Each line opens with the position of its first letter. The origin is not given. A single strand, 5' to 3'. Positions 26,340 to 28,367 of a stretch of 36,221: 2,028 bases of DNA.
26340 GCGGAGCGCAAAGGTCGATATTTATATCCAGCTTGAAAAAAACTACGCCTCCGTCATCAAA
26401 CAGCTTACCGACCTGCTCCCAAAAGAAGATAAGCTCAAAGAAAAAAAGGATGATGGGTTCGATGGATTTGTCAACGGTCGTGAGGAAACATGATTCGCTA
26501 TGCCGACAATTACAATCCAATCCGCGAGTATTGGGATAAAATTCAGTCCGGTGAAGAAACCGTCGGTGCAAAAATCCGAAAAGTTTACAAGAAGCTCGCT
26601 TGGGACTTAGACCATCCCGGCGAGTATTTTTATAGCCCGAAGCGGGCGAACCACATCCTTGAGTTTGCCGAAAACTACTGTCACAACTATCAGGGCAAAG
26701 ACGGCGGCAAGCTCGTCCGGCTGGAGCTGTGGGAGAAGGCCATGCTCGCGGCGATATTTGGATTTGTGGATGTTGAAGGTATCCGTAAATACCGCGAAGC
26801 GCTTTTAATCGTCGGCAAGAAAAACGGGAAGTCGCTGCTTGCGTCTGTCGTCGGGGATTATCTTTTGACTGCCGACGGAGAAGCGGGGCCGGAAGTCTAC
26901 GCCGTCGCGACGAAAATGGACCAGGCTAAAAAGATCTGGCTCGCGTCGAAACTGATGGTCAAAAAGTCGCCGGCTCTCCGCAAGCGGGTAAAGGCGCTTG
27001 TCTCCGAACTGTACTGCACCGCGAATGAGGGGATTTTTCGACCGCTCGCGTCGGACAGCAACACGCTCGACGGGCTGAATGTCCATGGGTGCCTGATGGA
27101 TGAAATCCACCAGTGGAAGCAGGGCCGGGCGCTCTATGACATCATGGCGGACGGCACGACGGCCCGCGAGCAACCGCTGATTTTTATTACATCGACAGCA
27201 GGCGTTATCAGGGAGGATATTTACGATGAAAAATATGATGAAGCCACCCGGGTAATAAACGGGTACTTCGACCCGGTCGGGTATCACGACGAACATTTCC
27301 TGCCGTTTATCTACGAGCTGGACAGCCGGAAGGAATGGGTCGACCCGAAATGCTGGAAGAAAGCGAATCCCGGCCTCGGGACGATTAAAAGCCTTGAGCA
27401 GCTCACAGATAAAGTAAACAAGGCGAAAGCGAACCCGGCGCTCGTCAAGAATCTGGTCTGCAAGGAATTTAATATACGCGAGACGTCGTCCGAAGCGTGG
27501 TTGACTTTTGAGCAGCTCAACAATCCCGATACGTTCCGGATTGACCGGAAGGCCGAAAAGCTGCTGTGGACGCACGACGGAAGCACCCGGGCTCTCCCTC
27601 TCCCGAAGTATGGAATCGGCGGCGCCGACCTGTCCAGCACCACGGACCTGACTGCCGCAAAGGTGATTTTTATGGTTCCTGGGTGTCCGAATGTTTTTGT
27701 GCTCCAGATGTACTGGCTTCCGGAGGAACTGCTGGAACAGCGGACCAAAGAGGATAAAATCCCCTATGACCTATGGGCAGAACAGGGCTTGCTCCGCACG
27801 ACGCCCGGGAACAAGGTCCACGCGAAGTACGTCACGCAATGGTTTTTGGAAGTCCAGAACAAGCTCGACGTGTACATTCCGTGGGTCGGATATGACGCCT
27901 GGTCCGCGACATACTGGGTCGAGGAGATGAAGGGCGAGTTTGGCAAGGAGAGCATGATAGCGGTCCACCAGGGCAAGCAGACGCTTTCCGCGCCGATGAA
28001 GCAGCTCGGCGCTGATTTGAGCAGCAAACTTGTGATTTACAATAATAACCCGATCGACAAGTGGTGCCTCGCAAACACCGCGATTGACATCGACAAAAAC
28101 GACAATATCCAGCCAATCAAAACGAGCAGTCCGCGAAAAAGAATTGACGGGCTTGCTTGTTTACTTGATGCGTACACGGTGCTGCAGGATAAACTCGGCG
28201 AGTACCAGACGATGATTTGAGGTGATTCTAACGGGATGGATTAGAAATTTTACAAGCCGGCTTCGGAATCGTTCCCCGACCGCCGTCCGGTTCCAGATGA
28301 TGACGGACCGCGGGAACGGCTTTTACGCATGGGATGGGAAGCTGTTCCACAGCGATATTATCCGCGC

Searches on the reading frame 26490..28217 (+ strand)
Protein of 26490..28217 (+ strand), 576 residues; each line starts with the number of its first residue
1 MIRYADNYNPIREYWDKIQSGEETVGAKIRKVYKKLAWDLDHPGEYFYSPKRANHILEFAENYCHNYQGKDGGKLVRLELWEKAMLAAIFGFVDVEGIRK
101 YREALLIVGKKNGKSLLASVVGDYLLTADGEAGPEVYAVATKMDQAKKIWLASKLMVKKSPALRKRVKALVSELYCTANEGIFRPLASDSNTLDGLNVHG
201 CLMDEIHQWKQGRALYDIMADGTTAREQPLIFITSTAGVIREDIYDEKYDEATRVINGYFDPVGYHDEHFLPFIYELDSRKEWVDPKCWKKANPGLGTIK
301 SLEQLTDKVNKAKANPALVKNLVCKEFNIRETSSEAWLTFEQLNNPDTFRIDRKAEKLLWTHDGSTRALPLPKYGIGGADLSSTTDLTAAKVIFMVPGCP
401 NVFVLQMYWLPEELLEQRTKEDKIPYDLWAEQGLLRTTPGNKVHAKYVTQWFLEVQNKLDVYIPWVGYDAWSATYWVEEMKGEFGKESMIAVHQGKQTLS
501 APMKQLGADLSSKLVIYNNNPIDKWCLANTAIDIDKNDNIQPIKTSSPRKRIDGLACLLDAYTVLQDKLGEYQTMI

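Call 12: search_protein_families(library=phrogs, proteins=[window:26490-28217:+], max_evalue=0.01)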
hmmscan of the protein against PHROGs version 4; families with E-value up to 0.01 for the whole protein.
window:26490-28217:+ (576 aa): 7 families
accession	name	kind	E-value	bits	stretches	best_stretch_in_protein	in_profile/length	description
phrog_9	-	head and packaging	1.2e-150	505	1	25-573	176-671/812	terminase large subunit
phrog_2699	-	head and packaging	1.8e-64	218.6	1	265-571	12-299/315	terminase large subunit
phrog_4914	-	head and packaging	2.8e-33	116.3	1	7-199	7-211/213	terminase large subunit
phrog_7331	-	head and packaging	6.2e-17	62.2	1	488-564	16-91/113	terminase large subunit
phrog_10517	-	head and packaging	8.1e-17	62.4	1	14-150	40-178/207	terminase large subunit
phrog_37124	-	unknown function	2.6e-10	41.3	1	380-482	2-114/143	-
phrog_7622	-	head and packaging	2.2e-05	25.1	1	81-214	60-197/224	terminase large subunit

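Call 70: search_dna_similar(query=window:26490-28217:+, collection=phages, mode=protein, max_rows=12)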
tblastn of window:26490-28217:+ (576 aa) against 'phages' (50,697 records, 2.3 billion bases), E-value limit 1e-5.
Records with a match: 2999; places in all: 3001; records where one place covers at least 80% of the query: 2474.
Best place of each record, by identity: 60-80% 6; <60% 2993.
By first word of the organism name: Lactococcus 512; Streptococcus 386; Staphylococcus 280; Vibrio 223; Mycobacterium 156; Enterococcus 146; Paenibacillus 110; Arthrobacter 106; Gordonia 97; Streptomyces 76; and 109 more.
By host as written in the record: - 401; Lactococcus lactis 315; Mycobacterium smegmatis mc2 155 108; Staphylococcus aureus 78; Streptococcus thermophilus 64; Arthrobacter sp. ATCC 21022 62; Gordonia terrae 3612 56; Ralstonia solanacearum 49; and 801 more.
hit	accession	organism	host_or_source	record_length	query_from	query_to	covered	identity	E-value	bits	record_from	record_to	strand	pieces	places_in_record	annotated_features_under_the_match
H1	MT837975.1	Bacteriophage sp.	human fecal samples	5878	1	576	100%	66.9%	0e+0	811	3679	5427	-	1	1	record has no annotation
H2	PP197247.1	Terrisporobacter phage TPDSL_ph2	Terrisporobacter petrolearius DSL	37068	1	576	100%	66.8%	0e+0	776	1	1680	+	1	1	terminase large subunit | similar to hypothetical protein; circularly permutated genome; the ...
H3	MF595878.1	Caldibacillus phage CBP1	Caldibacillus debilis GB1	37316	1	576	100%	65.1%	0e+0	773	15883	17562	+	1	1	terminase large subunit | hypothetical protein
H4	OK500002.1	Bacillus phage vB_BanS_Athena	Bacillus anthracis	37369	2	576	100%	62.9%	0e+0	741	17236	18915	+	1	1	putative terminase large subunit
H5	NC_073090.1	Bacillus phage vB_BanS_Athena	Bacillus anthracis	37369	2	576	100%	62.9%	0e+0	741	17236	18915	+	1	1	putative terminase large subunit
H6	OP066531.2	Bacillus phage B13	Bacillus cereus VKM B-13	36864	3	576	100%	63.0%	0e+0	741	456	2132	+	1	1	terminase large subunit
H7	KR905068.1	Lactobacillus phage iA2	Lactobacillus paracasei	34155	2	576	100%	58.4%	0e+0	672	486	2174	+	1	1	terminase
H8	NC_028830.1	Lactobacillus phage iA2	Lactobacillus paracasei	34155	2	576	100%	58.4%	0e+0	672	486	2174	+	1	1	terminase large subunit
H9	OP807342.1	Lacticaseibacillus phage P2.4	Lacticaseibacillus paracasei LMG 9193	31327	2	576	100%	58.4%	0e+0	672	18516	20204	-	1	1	hypothetical protein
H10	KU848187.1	Lactobacillus phage PLE2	Lactobacillus casei BL23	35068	2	576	100%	58.2%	0e+0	672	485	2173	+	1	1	terminase large subunit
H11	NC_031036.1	Lactobacillus phage PLE2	Lactobacillus casei BL23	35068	2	576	100%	58.2%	0e+0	672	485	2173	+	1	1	terminase large subunit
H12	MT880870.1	Staphylococcus phage PhiSepi-HH1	Staphylococcus epidermidis HD21-2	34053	4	576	99%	51.7%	0e+0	608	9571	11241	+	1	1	hypothetical protein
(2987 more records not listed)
